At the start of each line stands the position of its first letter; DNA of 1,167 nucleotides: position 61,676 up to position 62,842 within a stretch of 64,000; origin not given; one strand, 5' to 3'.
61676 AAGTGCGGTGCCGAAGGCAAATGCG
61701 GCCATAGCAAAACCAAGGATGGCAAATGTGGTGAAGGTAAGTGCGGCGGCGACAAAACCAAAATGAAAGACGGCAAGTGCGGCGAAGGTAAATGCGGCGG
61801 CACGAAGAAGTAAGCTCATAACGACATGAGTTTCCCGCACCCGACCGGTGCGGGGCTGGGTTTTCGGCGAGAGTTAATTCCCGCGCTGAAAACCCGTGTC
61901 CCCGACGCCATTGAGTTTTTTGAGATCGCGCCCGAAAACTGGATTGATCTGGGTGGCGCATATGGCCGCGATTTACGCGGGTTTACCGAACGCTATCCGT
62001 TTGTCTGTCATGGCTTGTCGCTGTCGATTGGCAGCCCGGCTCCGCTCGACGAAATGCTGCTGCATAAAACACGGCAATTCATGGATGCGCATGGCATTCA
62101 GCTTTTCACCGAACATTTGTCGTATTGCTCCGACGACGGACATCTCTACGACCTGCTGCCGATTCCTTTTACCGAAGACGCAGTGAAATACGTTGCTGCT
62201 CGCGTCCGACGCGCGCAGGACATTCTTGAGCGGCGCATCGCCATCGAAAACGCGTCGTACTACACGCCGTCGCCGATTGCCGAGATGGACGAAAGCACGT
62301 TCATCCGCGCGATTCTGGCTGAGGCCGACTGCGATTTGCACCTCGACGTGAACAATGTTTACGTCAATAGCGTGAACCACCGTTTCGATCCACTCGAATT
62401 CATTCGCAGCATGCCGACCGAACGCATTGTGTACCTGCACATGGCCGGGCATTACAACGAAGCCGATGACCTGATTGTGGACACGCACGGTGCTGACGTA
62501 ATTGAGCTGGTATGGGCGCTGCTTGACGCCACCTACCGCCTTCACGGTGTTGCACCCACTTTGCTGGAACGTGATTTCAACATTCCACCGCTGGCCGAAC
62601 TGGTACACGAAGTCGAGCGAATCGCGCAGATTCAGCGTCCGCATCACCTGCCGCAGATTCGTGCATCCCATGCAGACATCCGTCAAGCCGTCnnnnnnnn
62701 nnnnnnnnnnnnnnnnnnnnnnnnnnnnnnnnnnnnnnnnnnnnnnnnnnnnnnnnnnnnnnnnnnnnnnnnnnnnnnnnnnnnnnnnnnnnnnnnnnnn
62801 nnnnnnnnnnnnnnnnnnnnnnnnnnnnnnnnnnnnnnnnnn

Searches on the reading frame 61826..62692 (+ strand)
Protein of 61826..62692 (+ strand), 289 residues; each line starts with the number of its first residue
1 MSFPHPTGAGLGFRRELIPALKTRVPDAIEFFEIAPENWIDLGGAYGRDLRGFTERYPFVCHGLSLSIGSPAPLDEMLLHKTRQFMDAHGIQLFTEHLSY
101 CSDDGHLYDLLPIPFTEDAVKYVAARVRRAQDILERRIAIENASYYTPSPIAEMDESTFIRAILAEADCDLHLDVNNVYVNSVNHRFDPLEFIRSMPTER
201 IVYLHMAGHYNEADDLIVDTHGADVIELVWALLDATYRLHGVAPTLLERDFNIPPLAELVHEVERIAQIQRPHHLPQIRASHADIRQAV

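Call 18: search_protein_families(library=pfam, proteins=[window:61826-62692:+], max_evalue=0.01)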
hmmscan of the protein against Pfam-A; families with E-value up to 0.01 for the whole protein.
window:61826-62692:+ (289 aa): 1 family
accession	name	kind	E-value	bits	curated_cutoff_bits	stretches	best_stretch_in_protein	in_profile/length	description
PF05114.20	MbnB_TglH_ChrH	-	2.7e-102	342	25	1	8-270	1-262/263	RiPP precursor modification enzyme MbnB/TglH/ChrH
